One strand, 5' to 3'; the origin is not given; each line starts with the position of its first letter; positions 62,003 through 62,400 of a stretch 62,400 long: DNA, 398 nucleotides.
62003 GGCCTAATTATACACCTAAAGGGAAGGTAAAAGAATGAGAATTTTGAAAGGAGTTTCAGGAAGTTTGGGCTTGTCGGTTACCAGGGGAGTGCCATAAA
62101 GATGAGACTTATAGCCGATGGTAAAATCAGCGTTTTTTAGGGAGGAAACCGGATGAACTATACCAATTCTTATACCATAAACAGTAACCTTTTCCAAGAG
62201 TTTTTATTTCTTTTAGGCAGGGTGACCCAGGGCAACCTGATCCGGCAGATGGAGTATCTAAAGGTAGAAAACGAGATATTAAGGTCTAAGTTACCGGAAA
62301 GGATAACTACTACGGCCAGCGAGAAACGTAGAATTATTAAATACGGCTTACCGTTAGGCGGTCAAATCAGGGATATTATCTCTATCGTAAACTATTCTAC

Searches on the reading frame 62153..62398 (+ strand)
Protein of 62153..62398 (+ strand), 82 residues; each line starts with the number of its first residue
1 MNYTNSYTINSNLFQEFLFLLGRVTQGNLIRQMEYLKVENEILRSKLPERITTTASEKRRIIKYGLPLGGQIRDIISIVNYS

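Call 8: search_protein_families(library=pfam, proteins=[window:62153-62398:+], max_evalue=1)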
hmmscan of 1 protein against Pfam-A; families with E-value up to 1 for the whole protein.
window:62153-62398:+ (82 aa): 2 families
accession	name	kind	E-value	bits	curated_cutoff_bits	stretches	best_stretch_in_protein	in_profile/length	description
PF01166.23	TSC22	-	0.063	13.9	30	1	28-49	25-46/57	TSC-22/dip/bun family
PF16689.10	APC_N_CC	-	0.18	12.5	27.4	1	29-47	6-24/52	Coiled-coil N-terminus of APC, dimerisation domain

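Call 11: find_homologous_proteins(query=window:62153-62398:+, max_evalue=0.001)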
Query window:62153-62398:+ (82 aa): 16 proteins with E <= 0.001 among 16 candidates.
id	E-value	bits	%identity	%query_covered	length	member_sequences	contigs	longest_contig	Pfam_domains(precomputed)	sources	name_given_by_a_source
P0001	2.9e-31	124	77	95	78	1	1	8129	-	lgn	-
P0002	1.9e-30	122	73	100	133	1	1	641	-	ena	-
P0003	2.3e-30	121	73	100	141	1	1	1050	PF13565.13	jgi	jgi:putative transposase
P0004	4.1e-29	117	70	100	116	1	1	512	-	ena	-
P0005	2.5e-24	102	66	93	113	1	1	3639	-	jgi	-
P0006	1.9e-23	99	61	100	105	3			-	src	-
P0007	9.7e-23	97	62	100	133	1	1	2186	-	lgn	-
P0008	2.0e-20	90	61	96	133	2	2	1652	-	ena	-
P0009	4.5e-20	89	59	95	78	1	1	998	-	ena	-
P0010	5.0e-20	89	61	85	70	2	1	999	-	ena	-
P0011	1.4e-19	87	61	82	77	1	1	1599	-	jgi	-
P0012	2.2e-18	83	67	74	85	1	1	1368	-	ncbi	-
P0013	4.0e-14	70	51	87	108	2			-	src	-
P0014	7.8e-14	69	60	76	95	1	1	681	-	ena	-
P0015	1.0e-13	69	69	67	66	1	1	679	-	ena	-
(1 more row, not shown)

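Call 12: find_encoding_contigs(protein=P0001, flank=8000)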
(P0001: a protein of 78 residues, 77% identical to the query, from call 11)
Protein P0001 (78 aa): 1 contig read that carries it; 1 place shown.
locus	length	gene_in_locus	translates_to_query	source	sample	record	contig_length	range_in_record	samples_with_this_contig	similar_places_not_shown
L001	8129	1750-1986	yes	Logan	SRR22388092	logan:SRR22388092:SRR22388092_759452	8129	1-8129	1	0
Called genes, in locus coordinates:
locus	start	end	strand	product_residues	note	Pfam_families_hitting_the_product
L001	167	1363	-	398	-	PF03988:DUF347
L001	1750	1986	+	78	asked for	-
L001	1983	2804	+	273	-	PF13565:HTH_32, PF13683:rve_3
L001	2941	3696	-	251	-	PF03988:DUF347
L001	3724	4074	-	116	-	-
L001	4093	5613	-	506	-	PF00344:SecY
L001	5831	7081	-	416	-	PF03198:Glyco_hydro_72 (faint), PF02836:Glyco_hydro_2_C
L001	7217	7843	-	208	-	PF00230:MIP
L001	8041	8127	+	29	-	?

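Call 13: find_encoding_contigs(protein=P0005, flank=4000)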
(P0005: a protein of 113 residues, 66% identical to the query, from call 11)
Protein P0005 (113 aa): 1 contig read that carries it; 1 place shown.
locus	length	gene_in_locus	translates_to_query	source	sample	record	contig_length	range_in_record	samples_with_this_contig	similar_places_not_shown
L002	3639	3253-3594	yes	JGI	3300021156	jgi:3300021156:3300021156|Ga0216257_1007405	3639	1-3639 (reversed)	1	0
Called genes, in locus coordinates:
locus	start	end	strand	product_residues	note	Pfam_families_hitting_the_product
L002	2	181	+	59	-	?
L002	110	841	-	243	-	PF13489:Methyltransf_23 (weak), PF02353:CMAS (weak), PF08241:Methyltransf_11, PF08242:Methyltransf_12, PF13649:Methyltransf_25, PF13847:Methyltransf_31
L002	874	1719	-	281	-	PF08843:AbiEii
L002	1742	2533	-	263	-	-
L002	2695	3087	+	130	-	PF17762:HTH_ParB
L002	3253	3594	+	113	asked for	-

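Call 14: find_encoding_contigs(protein=P0007, flank=4000)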
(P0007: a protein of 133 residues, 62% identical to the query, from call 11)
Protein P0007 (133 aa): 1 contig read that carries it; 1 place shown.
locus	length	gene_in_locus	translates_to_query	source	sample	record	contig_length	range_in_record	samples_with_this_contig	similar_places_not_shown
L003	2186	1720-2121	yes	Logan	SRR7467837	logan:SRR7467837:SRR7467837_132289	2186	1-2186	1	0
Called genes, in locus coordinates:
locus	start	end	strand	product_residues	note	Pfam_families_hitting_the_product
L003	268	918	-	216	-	PF01850:PIN (faint)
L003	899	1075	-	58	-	-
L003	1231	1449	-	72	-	-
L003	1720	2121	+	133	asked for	-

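Call 21: find_related_loci(query=A1, collection=genome_contigs, flank=3000)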
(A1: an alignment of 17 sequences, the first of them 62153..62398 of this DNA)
Query A1 (82 aa) in genome_contigs; peptide patterns used: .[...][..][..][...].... (x = any residue, [..] = any of these).
79 stretches matched a pattern; 41 encode a relative of the query (tblastn E <= 1e-3); 41 distinct loci.
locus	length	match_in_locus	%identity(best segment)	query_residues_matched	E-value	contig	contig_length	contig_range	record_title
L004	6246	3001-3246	80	1-82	6e-42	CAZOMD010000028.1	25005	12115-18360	MAG TPA_asm: uncultured Planctomycetia bacterium isolate binchicken_co232_106 genome assembly, contig: NODE_3634_length_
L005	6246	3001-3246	72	1-82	5e-40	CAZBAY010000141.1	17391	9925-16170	MAG TPA_asm: uncultured Planctomycetia bacterium isolate binchicken_co165_23 genome assembly, contig: k141_1427794, whol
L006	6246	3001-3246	77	1-82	2e-39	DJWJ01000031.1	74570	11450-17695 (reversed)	MAG TPA_asm: Candidatus Omnitrophica bacterium UBA6233 UBA6233_contig_47519, whole genome shotgun sequence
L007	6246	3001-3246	77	1-82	2e-38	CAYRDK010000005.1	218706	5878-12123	MAG TPA_asm: uncultured Planctomycetia bacterium isolate binchicken_co266_257 genome assembly, contig: NODE_113_length_2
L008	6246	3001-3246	73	1-82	2e-38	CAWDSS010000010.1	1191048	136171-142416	MAG: Candidatus Omnitrophota bacterium isolate MFD03726.bin.2.139 genome assembly, contig: contig_50884, whole genome sh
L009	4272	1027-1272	70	1-82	1e-35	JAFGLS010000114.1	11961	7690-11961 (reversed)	MAG: Syntrophaceae bacterium isolate Zod_Metabat.41 k87_6109396, whole genome shotgun sequence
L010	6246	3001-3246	70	1-82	2e-35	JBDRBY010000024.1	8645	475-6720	MAG: Candidatus Omnitrophota bacterium isolate MEGAHIT-group-1.154 k141_1033700, whole genome shotgun sequence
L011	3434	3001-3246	68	1-82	2e-35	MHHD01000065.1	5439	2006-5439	MAG: Omnitrophica WOR_2 bacterium RIFCSPLOWO2_12_FULL_51_8 rifcsplowo2_12_scaffold_56727, whole genome shotgun sequence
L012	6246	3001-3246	70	1-82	6e-35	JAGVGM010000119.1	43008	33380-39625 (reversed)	MAG: Thermodesulfovibrionia bacterium isolate DeMMO2_3 c_000000062242, whole genome shotgun sequence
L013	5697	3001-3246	52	1-82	2e-25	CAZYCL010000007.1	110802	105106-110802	MAG TPA_asm: uncultured Planctomycetales bacterium isolate binchicken_co44_116 genome assembly, contig: NODE_317_length_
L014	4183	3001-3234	56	5-82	5e-25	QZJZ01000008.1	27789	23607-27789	MAG: Candidatus Auribacter fodinae isolate SURF_26 Ga0104751_1002568, whole genome shotgun sequence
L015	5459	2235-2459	59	8-82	6e-25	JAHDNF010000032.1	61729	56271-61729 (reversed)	Bacterium isolate R3-B46 k141_24931, whole genome shotgun sequence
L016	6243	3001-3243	56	1-82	2e-24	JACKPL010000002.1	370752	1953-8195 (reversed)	MAG: bacterium isolate HK-STAS-UBP3-1 HK-STAS-UBP3-1_2, whole genome shotgun sequence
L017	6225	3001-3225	59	8-82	1e-24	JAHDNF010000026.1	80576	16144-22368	Bacterium isolate R3-B46 k141_115124, whole genome shotgun sequence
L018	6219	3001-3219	55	10-82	2e-23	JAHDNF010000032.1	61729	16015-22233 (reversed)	Bacterium isolate R3-B46 k141_24931, whole genome shotgun sequence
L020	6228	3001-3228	55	8-82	5e-22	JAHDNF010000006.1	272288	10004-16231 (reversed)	Bacterium isolate R3-B46 k141_238330, whole genome shotgun sequence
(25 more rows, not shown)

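Call 27: search_protein_families(library=ncbifam, proteins=[L004:3001-4068:+], max_evalue=0.01)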
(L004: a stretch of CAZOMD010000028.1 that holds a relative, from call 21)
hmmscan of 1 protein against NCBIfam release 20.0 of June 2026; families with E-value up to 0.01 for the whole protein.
L004:3001-4068:+ (356 aa): 4 families
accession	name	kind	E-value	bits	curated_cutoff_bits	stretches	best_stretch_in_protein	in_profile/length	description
NF033516.0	transpos_IS3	equivalog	2e-22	79.9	160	1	28-324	63-362/369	IS3 family transposase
NF033577.2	transpos_IS481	equivalog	2.9e-22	79.5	224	1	83-325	29-278/284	IS481 family transposase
NF033545.0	transpos_IS630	equivalog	5.6e-09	35.9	100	2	81-162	30-117/299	IS630 family transposase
NF006918.0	PRK09409.1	subfamily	0.0049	16.5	597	1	253-323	207-277/301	IS2 transposase TnpB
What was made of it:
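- On IS3 family: 79.9 bits against a cut-off of 160 (call 27)
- On IS481 family: 79.5 bits against a cut-off of 224 (call 27)
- Closest known: IS481 and IS3 families. Different: NCBIfam scores are 79.9 (IS3, cut-off 160) and 79.5 (IS481, cut-off 224), so neither model names it (call 27).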

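Call 28: search_protein_families(library=pfam, proteins=[L004:3001-4068:+], max_evalue=0.01)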
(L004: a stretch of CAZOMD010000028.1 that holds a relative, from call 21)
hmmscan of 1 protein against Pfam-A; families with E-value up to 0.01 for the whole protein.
L004:3001-4068:+ (356 aa): 3 families
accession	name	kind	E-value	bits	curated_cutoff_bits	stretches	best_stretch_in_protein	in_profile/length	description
PF13683.12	rve_3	-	3.4e-12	46.4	26.5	1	264-325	4-65/67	Integrase core domain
PF13565.12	HTH_32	-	1.5e-07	32.3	33.7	1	81-150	3-73/73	Homeodomain-like domain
PF13333.12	rve_2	-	0.00045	20.7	22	1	280-322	1-43/56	Integrase core domain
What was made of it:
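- On IS110/IS1111 (bridge or seek RNA elements): Pfam finds rve_3, rve_2 and HTH_32 only (call 28)
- Closest known: IS481 and IS3 families. Same: An rve-type catalytic core preceded by an HTH domain (calls 27, 28).
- The enzyme is an rve DDE transposase, not a DEDD recombinase (call 28).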

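Call 36: find_related_loci(query=A1, collection=metagenome_contigs, flank=1500)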
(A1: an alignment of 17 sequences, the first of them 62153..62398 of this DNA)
Query A1 (82 aa) in metagenome_contigs; peptide patterns used: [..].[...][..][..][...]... (x = any residue, [..] = any of these).
168 stretches matched a pattern; 93 encode a relative of the query (tblastn E <= 1e-3); the best 80 are kept; 80 distinct loci.
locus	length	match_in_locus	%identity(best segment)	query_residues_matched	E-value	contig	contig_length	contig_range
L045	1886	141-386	90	1-82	1e-47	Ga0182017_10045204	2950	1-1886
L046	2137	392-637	89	1-82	1e-46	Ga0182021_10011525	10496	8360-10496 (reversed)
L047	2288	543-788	89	1-82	1e-46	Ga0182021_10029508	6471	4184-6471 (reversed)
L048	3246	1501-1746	78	1-82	1e-40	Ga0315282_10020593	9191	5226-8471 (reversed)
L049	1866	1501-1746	77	1-82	2e-40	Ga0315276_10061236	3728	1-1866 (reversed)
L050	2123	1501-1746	77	1-82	1e-40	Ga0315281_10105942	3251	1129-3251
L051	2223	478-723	77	1-82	3e-40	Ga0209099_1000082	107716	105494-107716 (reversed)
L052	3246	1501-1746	78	1-82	4e-40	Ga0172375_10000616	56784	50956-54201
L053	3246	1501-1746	78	1-82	3e-40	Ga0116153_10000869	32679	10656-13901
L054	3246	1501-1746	76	1-82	7e-40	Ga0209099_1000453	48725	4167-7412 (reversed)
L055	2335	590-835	78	1-82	5e-40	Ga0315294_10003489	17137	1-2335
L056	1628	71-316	74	1-82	3e-40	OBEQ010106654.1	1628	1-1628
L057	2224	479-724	76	1-82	7e-40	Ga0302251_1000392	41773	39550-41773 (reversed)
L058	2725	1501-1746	76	1-82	7e-40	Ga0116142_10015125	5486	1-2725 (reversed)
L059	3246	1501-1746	77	1-82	2e-39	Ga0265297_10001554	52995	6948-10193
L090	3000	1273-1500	64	7-82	2e-30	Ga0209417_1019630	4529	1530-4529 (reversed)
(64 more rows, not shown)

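Call 63: find_homologous_proteins(query=L004:3001-4068:+, max_evalue=1e-20)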
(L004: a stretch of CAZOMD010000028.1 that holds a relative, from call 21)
Query L004:3001-4068:+ (356 aa): 1403 proteins with E <= 1e-20 among 2821 candidates; the best 120 are listed.
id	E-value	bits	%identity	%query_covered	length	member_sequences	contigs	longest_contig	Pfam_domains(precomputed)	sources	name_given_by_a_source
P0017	4.0e-230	781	93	99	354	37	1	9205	PF13683.13,PF13565.13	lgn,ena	-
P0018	6.9e-206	701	82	99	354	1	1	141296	PF13683.13,PF13565.13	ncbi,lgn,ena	-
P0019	1.8e-203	693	82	99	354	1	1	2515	PF13683.13,PF13565.13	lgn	-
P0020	1.9e-201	687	81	99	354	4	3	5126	PF13683.13,PF13565.13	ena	-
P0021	2.1e-200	683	81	99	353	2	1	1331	PF13683.13,PF13565.13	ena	-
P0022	2.7e-200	683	80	99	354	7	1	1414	PF13683.13,PF13565.13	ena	-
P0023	3.9e-198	676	81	99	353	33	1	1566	PF13683.13,PF13565.13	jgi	-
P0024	1.4e-197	674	81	99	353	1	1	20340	PF13683.13,PF13565.13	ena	-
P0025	1.3e-196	671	80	99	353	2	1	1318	PF13683.13,PF13565.13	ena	-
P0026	6.7e-196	668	79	99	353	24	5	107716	PF13333.13,PF13683.13,PF13565.13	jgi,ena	-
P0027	6.9e-196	668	78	99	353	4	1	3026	PF13683.13,PF13565.13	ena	-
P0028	3.2e-194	663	79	99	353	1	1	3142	PF13683.13,PF13565.13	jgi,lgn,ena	-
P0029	1.3e-192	658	78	99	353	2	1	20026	PF13683.13,PF13565.13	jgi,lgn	-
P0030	2.1e-192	657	74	99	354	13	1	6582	PF13683.13,PF13565.13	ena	-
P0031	3.8e-191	653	77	99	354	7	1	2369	PF13683.13,PF13565.13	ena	-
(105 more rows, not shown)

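Call 66: search_dna_similar(query=L004:3001-4068:+, collection=plasmids, mode=protein, max_rows=12, max_evalue=1e-8)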
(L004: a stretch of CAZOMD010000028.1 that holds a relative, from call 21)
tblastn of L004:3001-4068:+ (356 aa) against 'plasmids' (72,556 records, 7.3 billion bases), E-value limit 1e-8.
Records with a match: 92; places in all: 177; records where one place covers at least 80% of the query: 12.
Best place of each record, by identity: <60% 92.
By first word of the organism name: Streptomyces 42; Leptospira 38; Bradyrhizobium 5; Embleya 2; Methylocystis 2; Nitrobacter 1; Paraburkholderia 1; Nonomuraea 1.
By predicted mobility (MOB-suite, as given by PLSDB): non-mobilizable 66; mobilizable 20; conjugative 6.
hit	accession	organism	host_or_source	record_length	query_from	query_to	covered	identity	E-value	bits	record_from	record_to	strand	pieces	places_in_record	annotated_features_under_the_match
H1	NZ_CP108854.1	Streptomyces sp. NBC_00841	-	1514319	16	351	94%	31.9%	9e-35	142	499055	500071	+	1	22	record has no annotation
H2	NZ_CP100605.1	Bradyrhizobium sp. Ash2021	-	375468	12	351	96%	29.9%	2e-33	139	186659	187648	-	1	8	integrase core domain-containing protein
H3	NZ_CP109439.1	Streptomyces sp. NBC_01483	-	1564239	17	351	94%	29.2%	4e-33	137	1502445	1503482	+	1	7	none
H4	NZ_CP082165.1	Bradyrhizobium sp. 186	Acmispon strigosus,cell culture,root ...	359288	12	351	96%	28.5%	1e-29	127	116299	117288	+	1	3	integrase core domain-containing protein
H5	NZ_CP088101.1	Bradyrhizobium barranii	cell culture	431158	12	351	96%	28.1%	3e-27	120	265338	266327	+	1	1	integrase core domain-containing protein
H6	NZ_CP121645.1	Bradyrhizobium barranii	Chamaecytisus prolifer var. ...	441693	12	351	96%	28.1%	3e-27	120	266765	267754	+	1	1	integrase core domain-containing protein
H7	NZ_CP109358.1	Streptomyces sp. NBC_01562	-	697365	31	355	91%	29.1%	2e-38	152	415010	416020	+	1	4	integrase core domain-containing protein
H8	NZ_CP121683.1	Streptomyces cathayae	microorganism,rhizosphere soil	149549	72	351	79%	33.2%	2e-41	162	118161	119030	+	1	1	integrase core domain-containing protein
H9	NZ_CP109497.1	Streptomyces sp. NBC_01431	-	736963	83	351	76%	34.4%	2e-37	149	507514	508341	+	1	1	integrase core domain-containing protein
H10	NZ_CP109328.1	Streptomyces sp. NBC_01591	-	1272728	83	351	76%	34.4%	2e-39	155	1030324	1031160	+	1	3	none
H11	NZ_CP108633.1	Streptomyces sp. NBC_01136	-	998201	71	351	79%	32.3%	1e-36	147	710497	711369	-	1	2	none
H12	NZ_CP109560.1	Streptomyces sp. NBC_01384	-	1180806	71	351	79%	32.3%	1e-36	147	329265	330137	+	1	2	record has no annotation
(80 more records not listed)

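Call 67: search_dna_similar(query=L004:3001-4068:+, collection=plasmids, mode=protein, max_rows=40, max_evalue=1e-8, rows=spread)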
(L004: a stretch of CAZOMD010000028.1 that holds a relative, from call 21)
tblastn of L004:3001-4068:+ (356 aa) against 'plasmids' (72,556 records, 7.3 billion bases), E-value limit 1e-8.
Records with a match: 92; places in all: 177; records where one place covers at least 80% of the query: 12.
Best place of each record, by identity: <60% 92.
By first word of the organism name: Streptomyces 42; Leptospira 38; Bradyrhizobium 5; Embleya 2; Methylocystis 2; Nitrobacter 1; Paraburkholderia 1; Nonomuraea 1.
By predicted mobility (MOB-suite, as given by PLSDB): non-mobilizable 66; mobilizable 20; conjugative 6.
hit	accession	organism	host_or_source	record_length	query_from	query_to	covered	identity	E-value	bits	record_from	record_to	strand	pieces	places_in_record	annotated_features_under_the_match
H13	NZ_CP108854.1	Streptomyces sp. NBC_00841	-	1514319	16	351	94%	31.9%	9e-35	142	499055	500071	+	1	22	record has no annotation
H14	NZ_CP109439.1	Streptomyces sp. NBC_01483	-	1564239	17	351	94%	29.2%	4e-33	137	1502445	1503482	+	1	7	none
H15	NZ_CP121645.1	Bradyrhizobium barranii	Chamaecytisus prolifer var. ...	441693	12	351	96%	28.1%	3e-27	120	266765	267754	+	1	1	integrase core domain-containing protein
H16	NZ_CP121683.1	Streptomyces cathayae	microorganism,rhizosphere soil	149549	72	351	79%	33.2%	2e-41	162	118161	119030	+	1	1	integrase core domain-containing protein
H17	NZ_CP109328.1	Streptomyces sp. NBC_01591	-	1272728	83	351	76%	34.4%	2e-39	155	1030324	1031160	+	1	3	none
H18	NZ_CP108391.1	Streptomyces sp. NBC_01320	-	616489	32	355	91%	27.9%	1e-34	142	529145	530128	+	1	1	integrase core domain-containing protein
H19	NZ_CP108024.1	Streptomyces sp. NBC_00316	-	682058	36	326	82%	30.5%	8e-38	151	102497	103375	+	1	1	integrase core domain-containing protein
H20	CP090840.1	Streptomyces viridifaciens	Whole organism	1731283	71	351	79%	31.1%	4e-41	160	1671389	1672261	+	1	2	integrase core domain-containing protein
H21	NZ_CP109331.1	Streptomyces sp. NBC_01590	-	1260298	83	324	68%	35.3%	2e-37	150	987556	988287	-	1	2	record has no annotation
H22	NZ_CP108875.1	Streptomyces sp. NBC_00826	-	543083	83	324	68%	34.9%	5e-37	149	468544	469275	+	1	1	none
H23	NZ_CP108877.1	Streptomyces sp. NBC_00825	-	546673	83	324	68%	34.9%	5e-37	149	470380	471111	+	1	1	none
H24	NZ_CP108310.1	Streptomyces sp. NBC_00012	-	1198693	83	324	68%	34.9%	6e-37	148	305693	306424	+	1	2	record has no annotation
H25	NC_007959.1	Nitrobacter hamburgensis X14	-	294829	36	351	77%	30.4%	3e-17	134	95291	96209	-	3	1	integrase core domain-containing protein | hypothetical protein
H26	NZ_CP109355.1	Streptomyces sp. NBC_01563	-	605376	83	324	68%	33.6%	2e-27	149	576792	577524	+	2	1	none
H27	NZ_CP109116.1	Streptomyces sp. NBC_01768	-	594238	83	324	68%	33.6%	6e-27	147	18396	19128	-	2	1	hypothetical protein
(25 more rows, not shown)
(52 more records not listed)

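Call 68: get_annotated_region(hit=H2, flank=1500)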
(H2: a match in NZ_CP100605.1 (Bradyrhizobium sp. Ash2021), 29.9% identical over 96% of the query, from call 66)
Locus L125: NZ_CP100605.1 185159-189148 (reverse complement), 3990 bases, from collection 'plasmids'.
description: Bradyrhizobium sp. Ash2021 plasmid p_unamed, complete sequence
organism: Bradyrhizobium sp. Ash2021 (NCBI taxid 2954771)
taxonomy: Bacteria; Pseudomonadota; Alphaproteobacteria; Hyphomicrobiales; Nitrobacteraceae; Bradyrhizobium; Bradyrhizobium sp. Ash2021
host: -; source: -; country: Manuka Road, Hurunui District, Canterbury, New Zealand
typing (MOB-suite, as given by PLSDB): conjugative; relaxase MOBP; mating-pair formation MPF_T
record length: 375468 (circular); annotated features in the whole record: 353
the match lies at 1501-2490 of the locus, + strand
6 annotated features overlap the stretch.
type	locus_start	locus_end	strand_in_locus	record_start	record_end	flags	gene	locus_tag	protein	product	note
CDS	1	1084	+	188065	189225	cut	-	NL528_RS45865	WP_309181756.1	IS30 family transposase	-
CDS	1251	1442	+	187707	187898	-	-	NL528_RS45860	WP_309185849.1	hypothetical protein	-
CDS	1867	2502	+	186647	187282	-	-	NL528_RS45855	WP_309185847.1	integrase core domain-containing protein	GO:0015074 - DNA integration [Evidence IEA]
CDS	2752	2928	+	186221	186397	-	-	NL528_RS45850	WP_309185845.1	hypothetical protein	-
CDS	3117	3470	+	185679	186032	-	-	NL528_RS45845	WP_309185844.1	type II toxin-antitoxin system prevent-host-death family antitoxin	GO:0008219 - cell death [Evidence IEA]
CDS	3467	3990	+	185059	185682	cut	-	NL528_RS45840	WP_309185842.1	hypothetical protein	-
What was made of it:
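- Tried and rejected: The locus fetched was fragmented and I dropped it (call 68).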

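Call 86: search_protein_families(library=pfam, proteins=[L017:2364-2846:+, L002:2695-3084:+], max_evalue=0.1)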
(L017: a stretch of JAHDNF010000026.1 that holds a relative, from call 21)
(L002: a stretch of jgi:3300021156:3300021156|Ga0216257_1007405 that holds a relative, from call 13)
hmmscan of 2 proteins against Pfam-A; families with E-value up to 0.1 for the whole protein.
L017:2364-2846:+ (161 aa): 1 family
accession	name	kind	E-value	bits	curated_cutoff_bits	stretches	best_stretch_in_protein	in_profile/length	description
PF17783.7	CvfB_WH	-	0.1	12.9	22.9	0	32-57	31-56/58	CvfB-like winged helix domain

L002:2695-3084:+ (130 aa): 6 families
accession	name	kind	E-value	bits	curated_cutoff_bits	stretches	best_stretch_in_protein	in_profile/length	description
PF17762.8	HTH_ParB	-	3.4e-11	43.7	22.6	1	43-126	4-84/102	ParB HTH domain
PF12802.13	MarR_2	-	0.0061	17.1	27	1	55-85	14-45/61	MarR family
PF04545.22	Sigma70_r4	-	0.029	14.3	24.1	1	64-81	24-41/50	Sigma-70, region 4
PF01381.28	HTH_3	-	0.057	13.9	23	1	57-90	6-38/55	Helix-turn-helix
PF13412.12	HTH_24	-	0.058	13.4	21.9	1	53-84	10-41/48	Winged helix-turn-helix DNA-binding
PF04218.19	CENP-B_N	-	0.066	13.3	21.2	0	50-82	12-44/53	CENP-B N-terminal DNA-binding domain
